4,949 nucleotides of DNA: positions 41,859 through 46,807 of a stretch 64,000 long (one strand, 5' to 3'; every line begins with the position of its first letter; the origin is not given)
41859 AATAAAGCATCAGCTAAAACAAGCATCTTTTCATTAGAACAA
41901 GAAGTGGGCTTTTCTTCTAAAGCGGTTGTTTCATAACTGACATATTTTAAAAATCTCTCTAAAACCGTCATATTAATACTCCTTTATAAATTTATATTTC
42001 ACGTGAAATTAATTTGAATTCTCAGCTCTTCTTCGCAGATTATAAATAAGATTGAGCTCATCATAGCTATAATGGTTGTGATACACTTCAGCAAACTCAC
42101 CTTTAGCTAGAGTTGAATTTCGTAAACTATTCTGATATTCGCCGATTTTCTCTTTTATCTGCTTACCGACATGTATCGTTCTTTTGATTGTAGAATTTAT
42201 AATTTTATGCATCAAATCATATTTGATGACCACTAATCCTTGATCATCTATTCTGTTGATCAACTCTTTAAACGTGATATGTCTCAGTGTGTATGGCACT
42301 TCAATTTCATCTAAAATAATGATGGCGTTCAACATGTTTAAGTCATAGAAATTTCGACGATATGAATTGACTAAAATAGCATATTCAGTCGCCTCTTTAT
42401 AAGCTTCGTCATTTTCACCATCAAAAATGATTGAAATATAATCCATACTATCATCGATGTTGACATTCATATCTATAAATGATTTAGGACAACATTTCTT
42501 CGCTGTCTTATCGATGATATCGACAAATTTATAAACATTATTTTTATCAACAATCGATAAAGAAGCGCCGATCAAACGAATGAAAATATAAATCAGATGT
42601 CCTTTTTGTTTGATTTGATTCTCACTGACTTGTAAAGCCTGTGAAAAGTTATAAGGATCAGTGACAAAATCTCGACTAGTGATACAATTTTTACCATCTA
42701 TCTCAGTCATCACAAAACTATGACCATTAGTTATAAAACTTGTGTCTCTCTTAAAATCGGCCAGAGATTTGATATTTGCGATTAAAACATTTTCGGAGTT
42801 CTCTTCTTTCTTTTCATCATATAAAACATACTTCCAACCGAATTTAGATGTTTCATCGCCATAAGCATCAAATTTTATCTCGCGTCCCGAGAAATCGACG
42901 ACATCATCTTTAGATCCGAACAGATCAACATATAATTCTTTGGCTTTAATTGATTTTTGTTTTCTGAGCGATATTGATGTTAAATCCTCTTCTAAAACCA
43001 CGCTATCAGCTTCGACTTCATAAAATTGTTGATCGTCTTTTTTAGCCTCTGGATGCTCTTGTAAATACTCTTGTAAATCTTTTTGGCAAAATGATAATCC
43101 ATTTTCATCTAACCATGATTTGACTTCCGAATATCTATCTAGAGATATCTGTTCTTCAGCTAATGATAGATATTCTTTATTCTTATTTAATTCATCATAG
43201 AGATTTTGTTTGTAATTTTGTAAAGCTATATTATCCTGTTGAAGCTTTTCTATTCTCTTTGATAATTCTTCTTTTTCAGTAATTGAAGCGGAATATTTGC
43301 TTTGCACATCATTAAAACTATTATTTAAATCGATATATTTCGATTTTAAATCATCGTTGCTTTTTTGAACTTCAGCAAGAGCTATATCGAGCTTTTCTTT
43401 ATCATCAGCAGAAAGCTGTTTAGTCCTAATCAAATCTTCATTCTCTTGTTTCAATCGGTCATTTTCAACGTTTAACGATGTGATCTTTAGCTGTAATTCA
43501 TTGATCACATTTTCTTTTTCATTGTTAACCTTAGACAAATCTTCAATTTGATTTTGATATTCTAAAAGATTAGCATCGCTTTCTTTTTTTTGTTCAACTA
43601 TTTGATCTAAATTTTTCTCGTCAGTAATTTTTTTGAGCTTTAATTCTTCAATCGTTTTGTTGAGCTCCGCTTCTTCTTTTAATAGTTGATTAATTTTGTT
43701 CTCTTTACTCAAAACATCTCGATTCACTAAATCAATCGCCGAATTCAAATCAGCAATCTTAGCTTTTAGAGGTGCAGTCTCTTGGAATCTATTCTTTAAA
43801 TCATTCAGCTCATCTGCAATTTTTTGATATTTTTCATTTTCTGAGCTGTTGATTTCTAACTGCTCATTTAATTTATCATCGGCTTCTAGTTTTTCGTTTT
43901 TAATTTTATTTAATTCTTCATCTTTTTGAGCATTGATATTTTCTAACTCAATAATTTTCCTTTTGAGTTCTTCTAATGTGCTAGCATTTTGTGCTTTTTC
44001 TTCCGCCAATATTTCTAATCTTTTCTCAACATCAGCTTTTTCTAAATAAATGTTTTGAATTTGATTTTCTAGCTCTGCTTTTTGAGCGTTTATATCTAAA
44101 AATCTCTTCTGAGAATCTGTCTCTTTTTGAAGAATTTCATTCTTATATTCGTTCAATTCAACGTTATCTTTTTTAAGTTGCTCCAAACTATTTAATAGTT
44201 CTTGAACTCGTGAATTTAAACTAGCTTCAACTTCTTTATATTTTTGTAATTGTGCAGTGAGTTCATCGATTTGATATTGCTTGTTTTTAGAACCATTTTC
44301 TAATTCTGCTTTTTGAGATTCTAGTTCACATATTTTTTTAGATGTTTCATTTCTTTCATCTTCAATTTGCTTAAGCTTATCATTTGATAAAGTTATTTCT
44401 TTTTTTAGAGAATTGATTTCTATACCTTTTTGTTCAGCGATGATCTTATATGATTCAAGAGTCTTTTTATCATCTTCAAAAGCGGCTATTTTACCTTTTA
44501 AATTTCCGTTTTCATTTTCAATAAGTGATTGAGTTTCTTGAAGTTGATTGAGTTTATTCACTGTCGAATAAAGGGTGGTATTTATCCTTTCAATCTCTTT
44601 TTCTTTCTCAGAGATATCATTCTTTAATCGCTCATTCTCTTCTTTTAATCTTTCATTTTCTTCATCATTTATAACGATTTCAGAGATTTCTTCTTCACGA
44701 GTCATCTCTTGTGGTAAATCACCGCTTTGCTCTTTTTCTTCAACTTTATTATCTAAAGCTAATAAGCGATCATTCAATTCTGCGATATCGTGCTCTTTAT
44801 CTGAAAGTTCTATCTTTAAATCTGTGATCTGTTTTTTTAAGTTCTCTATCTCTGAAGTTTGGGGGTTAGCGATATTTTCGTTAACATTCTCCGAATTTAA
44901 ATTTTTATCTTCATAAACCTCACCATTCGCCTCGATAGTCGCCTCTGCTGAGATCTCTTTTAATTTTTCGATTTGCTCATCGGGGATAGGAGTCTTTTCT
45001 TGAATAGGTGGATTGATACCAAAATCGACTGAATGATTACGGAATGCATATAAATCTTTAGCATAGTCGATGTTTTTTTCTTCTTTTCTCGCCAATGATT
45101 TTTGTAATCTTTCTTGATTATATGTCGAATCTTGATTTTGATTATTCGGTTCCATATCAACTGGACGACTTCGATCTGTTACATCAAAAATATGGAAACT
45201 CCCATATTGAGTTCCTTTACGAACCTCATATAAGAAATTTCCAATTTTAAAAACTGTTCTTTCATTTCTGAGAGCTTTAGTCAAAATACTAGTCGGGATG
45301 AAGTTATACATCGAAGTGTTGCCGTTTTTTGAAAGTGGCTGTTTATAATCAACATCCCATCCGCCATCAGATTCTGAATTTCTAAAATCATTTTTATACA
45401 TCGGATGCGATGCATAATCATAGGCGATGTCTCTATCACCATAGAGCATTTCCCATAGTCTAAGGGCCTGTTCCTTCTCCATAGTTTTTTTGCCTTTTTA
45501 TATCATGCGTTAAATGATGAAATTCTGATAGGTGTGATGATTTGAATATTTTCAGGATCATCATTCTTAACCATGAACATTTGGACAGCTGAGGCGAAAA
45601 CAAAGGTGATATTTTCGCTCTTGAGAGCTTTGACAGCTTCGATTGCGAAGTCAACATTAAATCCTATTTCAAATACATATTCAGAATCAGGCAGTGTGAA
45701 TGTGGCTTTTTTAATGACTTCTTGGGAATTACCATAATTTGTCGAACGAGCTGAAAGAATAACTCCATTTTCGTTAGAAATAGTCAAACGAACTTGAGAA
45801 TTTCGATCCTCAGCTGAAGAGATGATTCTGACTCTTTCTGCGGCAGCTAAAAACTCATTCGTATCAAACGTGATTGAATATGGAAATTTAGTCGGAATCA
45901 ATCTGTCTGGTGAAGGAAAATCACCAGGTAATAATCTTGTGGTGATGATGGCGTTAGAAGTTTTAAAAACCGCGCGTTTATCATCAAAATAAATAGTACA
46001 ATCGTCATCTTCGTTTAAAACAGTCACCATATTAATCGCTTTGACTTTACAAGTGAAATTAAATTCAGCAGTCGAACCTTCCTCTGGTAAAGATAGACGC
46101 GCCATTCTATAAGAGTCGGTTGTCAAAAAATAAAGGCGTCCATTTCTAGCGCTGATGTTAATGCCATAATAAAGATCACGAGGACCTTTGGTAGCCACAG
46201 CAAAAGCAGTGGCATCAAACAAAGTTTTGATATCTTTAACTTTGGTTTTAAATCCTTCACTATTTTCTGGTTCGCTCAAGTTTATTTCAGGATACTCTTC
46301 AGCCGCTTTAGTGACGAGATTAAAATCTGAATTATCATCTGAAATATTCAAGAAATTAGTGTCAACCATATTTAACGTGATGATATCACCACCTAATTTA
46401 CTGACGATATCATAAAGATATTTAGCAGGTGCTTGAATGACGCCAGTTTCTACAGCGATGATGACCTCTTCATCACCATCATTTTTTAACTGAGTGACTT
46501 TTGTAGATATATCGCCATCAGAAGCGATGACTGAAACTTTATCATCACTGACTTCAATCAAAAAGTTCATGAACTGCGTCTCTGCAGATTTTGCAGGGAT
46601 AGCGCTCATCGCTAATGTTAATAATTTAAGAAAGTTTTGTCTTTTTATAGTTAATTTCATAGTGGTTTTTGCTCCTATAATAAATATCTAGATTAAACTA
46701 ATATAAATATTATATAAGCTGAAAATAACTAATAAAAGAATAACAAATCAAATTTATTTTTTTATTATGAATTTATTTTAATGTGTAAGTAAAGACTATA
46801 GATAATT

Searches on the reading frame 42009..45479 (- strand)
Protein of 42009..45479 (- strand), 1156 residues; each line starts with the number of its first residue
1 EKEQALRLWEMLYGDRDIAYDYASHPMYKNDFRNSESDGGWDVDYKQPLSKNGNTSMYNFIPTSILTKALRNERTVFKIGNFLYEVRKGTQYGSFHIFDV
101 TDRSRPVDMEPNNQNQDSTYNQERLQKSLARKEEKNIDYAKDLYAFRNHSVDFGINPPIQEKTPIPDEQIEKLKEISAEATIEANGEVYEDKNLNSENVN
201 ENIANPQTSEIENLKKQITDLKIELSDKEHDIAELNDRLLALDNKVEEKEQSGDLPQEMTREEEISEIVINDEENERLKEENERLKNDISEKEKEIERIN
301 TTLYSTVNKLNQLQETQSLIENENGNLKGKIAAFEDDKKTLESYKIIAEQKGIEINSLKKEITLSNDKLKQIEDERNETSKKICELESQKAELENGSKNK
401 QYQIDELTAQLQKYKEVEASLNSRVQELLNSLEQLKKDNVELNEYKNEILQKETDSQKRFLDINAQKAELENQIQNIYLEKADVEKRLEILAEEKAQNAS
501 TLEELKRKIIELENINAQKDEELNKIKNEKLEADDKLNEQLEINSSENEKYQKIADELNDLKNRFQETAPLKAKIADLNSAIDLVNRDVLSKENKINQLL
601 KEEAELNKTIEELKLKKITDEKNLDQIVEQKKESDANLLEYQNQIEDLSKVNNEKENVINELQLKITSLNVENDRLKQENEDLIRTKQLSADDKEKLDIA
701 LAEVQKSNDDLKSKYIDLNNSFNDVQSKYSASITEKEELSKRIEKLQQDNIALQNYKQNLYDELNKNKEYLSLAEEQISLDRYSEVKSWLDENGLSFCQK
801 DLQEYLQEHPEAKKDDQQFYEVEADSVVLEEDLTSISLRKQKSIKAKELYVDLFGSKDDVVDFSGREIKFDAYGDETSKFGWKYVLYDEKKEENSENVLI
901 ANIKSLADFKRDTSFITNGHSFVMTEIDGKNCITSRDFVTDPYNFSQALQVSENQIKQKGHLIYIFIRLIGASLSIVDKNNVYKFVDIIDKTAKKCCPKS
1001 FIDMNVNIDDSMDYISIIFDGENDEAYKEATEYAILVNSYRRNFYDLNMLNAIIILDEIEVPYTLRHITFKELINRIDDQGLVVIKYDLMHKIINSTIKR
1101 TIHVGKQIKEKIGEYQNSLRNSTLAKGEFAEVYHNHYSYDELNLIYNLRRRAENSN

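Call 82: search_protein_families(library=pfam, proteins=[window:42009-45479:-], max_evalue=0.001)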
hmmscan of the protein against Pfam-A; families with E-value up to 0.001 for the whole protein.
window:42009-45479:- (1156 aa): 1 family
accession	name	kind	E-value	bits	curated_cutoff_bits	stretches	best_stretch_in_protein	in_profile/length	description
PF13851.11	GAS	-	2.3e-05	24.3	32.3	1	283-382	29-128/200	Growth-arrest specific micro-tubule binding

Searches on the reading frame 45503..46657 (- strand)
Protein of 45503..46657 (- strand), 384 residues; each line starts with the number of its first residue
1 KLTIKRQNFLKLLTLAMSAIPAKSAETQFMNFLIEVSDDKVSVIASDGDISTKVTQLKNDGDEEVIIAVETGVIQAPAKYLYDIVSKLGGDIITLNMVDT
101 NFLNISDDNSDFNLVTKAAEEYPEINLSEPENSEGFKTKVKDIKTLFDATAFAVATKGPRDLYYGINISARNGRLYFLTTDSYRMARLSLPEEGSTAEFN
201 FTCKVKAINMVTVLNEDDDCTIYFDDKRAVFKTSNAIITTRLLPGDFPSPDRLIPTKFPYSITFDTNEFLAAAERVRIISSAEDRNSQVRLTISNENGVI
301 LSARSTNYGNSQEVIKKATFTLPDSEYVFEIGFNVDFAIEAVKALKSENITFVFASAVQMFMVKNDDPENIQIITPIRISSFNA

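Call 82: search_protein_families(library=pfam, proteins=[window:45503-46657:-], max_evalue=0.001)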
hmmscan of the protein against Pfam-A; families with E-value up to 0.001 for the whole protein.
window:45503-46657:- (384 aa): 3 families
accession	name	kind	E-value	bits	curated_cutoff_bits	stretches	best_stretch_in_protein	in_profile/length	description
PF00712.24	DNA_pol3_beta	-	3.3e-22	79.3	24.4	1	1-125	2-119/120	DNA polymerase III beta subunit, N-terminal domain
PF02768.20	DNA_pol3_beta_3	-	3.2e-18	66.1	27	1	252-372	2-114/121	DNA polymerase III beta subunit, C-terminal domain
PF02767.21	DNA_pol3_beta_2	-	7.3e-14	52.5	27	1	140-248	4-115/116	DNA polymerase III beta subunit, central domain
